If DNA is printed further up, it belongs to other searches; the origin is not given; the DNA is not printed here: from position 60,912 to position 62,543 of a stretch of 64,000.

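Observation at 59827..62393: Second MoxR/CobS-like ATPase paired with a HExxH-metallopeptidase + VWA protein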

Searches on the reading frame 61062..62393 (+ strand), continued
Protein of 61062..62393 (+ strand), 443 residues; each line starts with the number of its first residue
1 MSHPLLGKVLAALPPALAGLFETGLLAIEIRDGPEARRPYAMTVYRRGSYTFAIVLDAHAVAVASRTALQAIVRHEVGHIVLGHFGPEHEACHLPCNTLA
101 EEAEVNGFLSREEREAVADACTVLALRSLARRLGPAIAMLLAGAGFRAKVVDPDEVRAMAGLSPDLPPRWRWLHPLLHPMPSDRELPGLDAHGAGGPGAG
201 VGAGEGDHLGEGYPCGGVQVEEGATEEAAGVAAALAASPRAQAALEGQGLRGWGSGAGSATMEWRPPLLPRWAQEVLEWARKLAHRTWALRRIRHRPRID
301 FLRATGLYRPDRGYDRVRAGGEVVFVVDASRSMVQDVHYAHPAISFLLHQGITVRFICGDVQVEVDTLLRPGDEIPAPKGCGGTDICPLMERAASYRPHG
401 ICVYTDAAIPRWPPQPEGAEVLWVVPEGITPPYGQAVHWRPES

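Call 40: get_annotated_region(hit=H5, flank=5000)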
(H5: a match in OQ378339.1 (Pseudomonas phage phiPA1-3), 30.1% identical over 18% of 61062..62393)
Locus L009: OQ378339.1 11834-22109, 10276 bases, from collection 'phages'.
description: Pseudomonas phage phiPA1-3, complete genome.
organism: Pseudomonas phage phiPA1-3 (NCBI taxid 3058783)
taxonomy: Viruses; Duplodnaviria; Heunggongvirae; Uroviricota; Caudoviricetes; Schitoviridae; Migulavirinae; Litunavirus
host: Pseudomonas aeruginosa PA001; source: Waste water; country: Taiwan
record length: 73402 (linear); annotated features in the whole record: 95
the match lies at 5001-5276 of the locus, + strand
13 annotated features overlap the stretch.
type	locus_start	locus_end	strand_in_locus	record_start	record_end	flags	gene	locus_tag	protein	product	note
CDS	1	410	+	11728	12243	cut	-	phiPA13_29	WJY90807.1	hypothetical protein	ORF29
CDS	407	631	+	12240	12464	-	-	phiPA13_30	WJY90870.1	hypothetical protein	ORF30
CDS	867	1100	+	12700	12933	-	-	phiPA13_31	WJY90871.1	hypothetical protein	ORF31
CDS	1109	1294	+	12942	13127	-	-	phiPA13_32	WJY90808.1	hypothetical protein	ORF32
CDS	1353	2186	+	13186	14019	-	-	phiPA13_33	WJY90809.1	ATP-dependent protease ATP-binding subunit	P-loop_NTPase superfamily; ORF33; ATP-dependent protease ATP-binding subunit ClpX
CDS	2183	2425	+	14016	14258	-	-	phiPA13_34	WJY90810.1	hypothetical protein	ORF34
CDS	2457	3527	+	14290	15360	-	-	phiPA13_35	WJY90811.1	putative ATPase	MoxR superfamily; N4 gp24-like protein; ORF35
CDS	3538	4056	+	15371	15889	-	-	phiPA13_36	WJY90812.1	hypothetical protein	ORF36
CDS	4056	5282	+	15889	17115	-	-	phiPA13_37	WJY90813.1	putative metallopeptidase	DUF2201_N superfamily; vWFA superfamily; N4 gp25-like protein; ORF37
CDS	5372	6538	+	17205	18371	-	-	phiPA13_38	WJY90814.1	putative DNA helicase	RecD superfamily; N4 gp37-like protein; ORF38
CDS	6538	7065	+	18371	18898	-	-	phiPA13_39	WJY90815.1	hypothetical protein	ORF39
CDS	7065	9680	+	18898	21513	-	-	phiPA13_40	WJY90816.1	putative DNA polymerase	DNA_pol_A superfamily; DnaQ_like_exo superfamily; N4 gp39-like protein; OR40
CDS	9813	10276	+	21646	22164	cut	-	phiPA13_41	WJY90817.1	putative dCMP deaminase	cytidine_deaminase-like superfamily; ORF41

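Call 53: search_protein_families(library=phrogs, proteins=[L009:2457-3527:+, L009:4056-5282:+, L008:4286-5125:+, L008:5122-6402:+], max_evalue=0.00001)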
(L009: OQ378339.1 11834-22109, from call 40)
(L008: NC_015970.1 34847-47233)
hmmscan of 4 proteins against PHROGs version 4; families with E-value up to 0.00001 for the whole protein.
L009:2457-3527:+ (356 aa): 3 families
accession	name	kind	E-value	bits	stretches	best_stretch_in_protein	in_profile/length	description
phrog_1297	-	other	1.9e-128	429.5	1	2-355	2-352/356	ATPase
phrog_16335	-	other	2.2e-52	178.9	1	18-174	19-169/267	ATPase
phrog_21479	-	unknown function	3.6e-15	56.7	1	9-67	10-68/68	-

L009:4056-5282:+ (408 aa): 2 families
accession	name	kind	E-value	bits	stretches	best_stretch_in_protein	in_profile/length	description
phrog_1314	-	DNA, RNA and nucleotide metabolism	4.6e-138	461.6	1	4-407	8-393/394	HNH endonuclease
phrog_30358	-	unknown function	9e-26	92.1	1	215-402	11-197/204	-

L008:4286-5125:+ (279 aa): 1 family
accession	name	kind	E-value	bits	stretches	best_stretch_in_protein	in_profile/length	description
phrog_1297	-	other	2.8e-44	152.6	1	5-277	72-353/356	ATPase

L008:5122-6402:+ (426 aa): 1 family
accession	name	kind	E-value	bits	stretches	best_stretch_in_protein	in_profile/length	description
phrog_1314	-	DNA, RNA and nucleotide metabolism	1.3e-49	170.3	1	9-425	10-391/394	HNH endonuclease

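Call 72: list_cluster_members(proteins=[P0011, P0012, P0015, P0017, P0019, P0020, P0024, P0027, P0040, P0043])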
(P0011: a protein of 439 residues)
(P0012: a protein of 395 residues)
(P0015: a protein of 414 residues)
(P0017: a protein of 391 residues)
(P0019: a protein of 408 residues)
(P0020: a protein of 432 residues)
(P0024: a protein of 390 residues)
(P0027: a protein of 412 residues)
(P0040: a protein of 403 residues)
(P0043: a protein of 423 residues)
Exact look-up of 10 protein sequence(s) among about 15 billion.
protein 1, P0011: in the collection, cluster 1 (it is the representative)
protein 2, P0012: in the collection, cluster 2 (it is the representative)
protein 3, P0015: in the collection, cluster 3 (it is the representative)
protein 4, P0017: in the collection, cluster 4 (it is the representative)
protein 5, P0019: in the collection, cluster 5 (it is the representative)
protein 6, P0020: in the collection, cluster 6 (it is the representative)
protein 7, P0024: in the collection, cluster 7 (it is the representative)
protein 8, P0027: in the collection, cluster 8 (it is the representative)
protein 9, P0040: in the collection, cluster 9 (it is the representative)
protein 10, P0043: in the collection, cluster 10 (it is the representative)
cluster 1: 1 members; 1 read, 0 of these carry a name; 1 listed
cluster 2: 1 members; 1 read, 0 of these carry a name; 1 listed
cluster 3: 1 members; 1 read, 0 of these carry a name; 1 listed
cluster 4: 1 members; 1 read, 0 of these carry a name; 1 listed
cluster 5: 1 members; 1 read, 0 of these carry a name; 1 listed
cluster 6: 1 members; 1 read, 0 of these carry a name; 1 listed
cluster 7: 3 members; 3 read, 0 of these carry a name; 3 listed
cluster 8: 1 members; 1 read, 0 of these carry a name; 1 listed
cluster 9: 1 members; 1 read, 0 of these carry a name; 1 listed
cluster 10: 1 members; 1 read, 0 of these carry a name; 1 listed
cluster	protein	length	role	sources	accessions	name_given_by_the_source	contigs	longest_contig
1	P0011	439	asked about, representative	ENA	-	-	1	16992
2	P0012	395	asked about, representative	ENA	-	-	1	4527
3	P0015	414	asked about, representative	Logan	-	-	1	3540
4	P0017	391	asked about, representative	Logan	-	-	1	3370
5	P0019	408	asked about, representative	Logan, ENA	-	-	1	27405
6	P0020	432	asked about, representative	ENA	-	-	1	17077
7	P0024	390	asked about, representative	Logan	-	-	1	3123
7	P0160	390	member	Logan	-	-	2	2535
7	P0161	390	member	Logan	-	-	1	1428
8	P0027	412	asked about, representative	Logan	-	-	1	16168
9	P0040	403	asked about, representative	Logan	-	-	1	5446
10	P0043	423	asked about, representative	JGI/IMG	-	-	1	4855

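Call 73: find_encoding_contigs(protein=P0019, flank=10000, max_places=2)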
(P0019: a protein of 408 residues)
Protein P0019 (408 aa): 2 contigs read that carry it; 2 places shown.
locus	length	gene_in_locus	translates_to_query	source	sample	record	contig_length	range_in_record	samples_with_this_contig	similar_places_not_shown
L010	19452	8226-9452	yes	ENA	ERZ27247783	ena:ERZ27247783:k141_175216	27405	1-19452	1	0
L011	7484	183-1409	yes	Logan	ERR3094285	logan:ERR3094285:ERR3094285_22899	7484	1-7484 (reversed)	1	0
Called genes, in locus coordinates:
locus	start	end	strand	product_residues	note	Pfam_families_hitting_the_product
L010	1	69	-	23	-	?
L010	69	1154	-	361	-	PF17289:Terminase_6C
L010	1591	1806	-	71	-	-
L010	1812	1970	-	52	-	-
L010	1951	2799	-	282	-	-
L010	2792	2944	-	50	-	-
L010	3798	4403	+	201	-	-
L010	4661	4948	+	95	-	PF23907:DUF7249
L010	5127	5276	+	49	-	-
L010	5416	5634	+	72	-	-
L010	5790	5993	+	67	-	-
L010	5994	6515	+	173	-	-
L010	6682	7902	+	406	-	PF07728:AAA_5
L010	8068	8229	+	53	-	-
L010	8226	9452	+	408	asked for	PF13203:DUF2201_N (weak), PF09967:DUF2201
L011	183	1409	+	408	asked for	PF13203:DUF2201_N (weak), PF09967:DUF2201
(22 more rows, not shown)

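Call 74: find_encoding_contigs(protein=P0011, flank=10000, max_places=2)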
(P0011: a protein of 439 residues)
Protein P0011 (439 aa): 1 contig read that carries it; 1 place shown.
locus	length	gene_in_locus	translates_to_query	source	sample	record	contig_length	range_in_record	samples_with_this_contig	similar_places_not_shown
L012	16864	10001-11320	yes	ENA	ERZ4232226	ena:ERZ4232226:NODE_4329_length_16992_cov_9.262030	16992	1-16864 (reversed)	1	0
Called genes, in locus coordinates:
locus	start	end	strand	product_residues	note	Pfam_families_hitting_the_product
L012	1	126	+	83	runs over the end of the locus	?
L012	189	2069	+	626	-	PF00580:UvrD-helicase, PF13245:AAA_19, PF13604:AAA_30 (faint), PF01443:Viral_helicase1 (faint), PF13361:UvrD_C, PF13538:UvrD_C_2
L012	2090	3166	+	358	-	PF01807:Zn_ribbon_DnaG, PF08275:DNAG_N (weak), PF13155:Toprim_2, PF13362:Toprim_3, PF13662:Toprim_4 (weak)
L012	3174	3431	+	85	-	-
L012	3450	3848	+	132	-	PF00436:SSB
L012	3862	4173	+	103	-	-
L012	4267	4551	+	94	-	-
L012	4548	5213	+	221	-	-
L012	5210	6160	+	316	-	-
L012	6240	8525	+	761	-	PF04851:ResIII (faint), PF13401:AAA_22 (faint), PF00271:Helicase_C (weak)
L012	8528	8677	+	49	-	-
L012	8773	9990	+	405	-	PF00004:AAA (weak), PF07728:AAA_5 (faint)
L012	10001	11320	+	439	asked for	PF09967:DUF2201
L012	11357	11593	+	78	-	-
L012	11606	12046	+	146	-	-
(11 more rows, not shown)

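Call 75: find_encoding_contigs(protein=P0020, flank=10000, max_places=1)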
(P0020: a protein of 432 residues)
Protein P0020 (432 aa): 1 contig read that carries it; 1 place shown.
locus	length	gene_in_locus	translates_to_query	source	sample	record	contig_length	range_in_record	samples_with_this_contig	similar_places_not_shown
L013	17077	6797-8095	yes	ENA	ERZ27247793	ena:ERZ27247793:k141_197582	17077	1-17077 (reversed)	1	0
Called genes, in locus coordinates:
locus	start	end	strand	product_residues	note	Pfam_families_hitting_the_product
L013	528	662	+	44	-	-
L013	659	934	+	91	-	-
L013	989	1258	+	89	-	-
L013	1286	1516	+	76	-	-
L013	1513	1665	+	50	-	-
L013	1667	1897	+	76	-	-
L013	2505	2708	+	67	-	-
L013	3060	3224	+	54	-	-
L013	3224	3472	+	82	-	-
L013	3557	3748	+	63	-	-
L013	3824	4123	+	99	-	-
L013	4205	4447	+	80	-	-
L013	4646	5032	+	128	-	PF25682:Phage_VG64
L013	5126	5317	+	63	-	-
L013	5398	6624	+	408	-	-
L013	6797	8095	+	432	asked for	PF09967:DUF2201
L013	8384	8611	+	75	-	-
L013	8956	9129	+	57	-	-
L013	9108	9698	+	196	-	PF03167:UDG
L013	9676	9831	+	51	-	-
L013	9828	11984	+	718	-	PF01612:DNA_pol_A_exo1, PF00476:DNA_pol_A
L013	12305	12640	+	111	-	PF24608:PDDEXK_15 (faint)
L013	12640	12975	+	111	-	-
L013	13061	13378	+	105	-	-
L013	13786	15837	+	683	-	PF09250:Prim-Pol, PF13148:DUF3987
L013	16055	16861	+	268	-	-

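Call 76: find_encoding_contigs(protein=P0027, flank=10000, max_places=1)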
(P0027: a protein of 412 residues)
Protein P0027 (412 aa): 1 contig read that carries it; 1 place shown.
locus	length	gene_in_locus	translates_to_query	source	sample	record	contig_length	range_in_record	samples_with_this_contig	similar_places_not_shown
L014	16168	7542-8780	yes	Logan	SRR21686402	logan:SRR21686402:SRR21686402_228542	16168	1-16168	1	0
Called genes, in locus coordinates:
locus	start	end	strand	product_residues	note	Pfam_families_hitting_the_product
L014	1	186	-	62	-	?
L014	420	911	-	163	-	-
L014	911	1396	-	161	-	-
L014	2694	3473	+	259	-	-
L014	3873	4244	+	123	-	-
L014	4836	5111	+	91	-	PF11753:DUF3310 (weak)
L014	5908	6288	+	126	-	-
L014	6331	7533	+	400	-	-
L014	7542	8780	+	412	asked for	PF09967:DUF2201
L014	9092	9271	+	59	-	-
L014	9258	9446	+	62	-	-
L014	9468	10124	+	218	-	PF03167:UDG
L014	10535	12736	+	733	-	PF00476:DNA_pol_A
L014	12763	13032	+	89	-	-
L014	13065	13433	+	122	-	PF02945:Endonuclease_7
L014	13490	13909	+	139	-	-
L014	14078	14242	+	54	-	-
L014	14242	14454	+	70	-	-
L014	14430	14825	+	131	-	-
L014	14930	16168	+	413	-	?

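Call 85: fold_search(model_id=the predicted structure, library=viral)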
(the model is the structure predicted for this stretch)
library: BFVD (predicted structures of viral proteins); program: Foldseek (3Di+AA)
matches with E <= 10: 173; with E <= 0.001: 26
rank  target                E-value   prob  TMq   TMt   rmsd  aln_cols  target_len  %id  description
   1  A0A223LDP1            1.2e-10  1.00  0.28  0.26  18.1       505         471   12  Uncharacterized protein [Bacillus phage PBS1]
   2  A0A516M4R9            5.0e-10  1.00  0.26  0.25  19.3       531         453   15  (no name in the UniProt tables at hand)
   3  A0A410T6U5            9.3e-10  1.00  0.27  0.27  16.1       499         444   16  (no name in the UniProt tables at hand)
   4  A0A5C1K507            2.3e-09  1.00  0.29  0.32  12.8       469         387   13  Uncharacterized protein [Pseudomonas phage Zuri]
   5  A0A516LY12            2.4e-09  1.00  0.27  0.30  19.6       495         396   14  (no name in the UniProt tables at hand)
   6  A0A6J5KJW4            1.3e-08  1.00  0.24  0.24  20.3       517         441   16  VWA-like domain containing protein [uncultured Caudovirales phage]
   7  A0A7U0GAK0            1.5e-08  1.00  0.28  0.31  16.3       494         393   16  VWA-like domain-containing protein [Klebsiella phage vB_KpP_FBKp27]
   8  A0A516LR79            6.9e-08  1.00  0.28  0.31  13.5       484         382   13  (no name in the UniProt tables at hand)
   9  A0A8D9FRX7            7.7e-08  1.00  0.25  0.21  20.3       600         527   10  Gp576 [uncultured marine phage]
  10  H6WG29                1.0e-07  1.00  0.25  0.28  16.8       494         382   14  Metallopeptidase [Cyanophage S-TIM5]
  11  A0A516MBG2            2.0e-07  1.00  0.23  0.24  16.6       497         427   13  (no name in the UniProt tables at hand)
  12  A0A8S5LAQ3            2.7e-07  1.00  0.31  0.33  10.9       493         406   13  Metallopeptidase domain protein [Podoviridae sp. ctBev14]
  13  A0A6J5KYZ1            2.8e-07  1.00  0.27  0.24  18.1       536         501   12  VWA-like domain containing protein [uncultured Caudovirales phage]
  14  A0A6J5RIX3            2.8e-07  1.00  0.26  0.21  20.8       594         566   15  VWA-like domain containing protein [uncultured Caudovirales phage]
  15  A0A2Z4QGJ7            4.9e-07  1.00  0.24  0.25  19.9       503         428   14  Metallopeptidase domain protein [Ruegeria phage vB_RpoP-V13]
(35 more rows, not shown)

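Call 87: find_related_loci(query=A3, collection=viral_contigs, flank=8000)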
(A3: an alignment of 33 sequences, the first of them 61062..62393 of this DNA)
Query A3 (443 aa) in viral_contigs; peptide patterns used: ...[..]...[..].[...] (x = any residue, [..] = any of these).
16 stretches matched a pattern; 4 encode a relative of the query (tblastn E <= 1e-3); 4 distinct loci.
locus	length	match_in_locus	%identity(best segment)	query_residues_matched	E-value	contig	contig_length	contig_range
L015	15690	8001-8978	28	69-433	2e-21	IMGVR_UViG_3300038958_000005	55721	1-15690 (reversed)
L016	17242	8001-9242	30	1-439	1e-41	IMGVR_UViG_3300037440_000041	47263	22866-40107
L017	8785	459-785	33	321-425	7e-7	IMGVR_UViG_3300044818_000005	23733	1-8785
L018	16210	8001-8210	36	354-425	1e-6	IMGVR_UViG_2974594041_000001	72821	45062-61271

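Call 88: find_related_loci(query=A1, collection=genome_contigs, flank=10000)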
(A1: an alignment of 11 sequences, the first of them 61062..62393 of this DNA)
Query A1 (443 aa) in genome_contigs; peptide patterns used: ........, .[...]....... (x = any residue, [..] = any of these).
86 stretches matched a pattern, but none encodes a relative of the query by tblastn (E <= 1e-3).
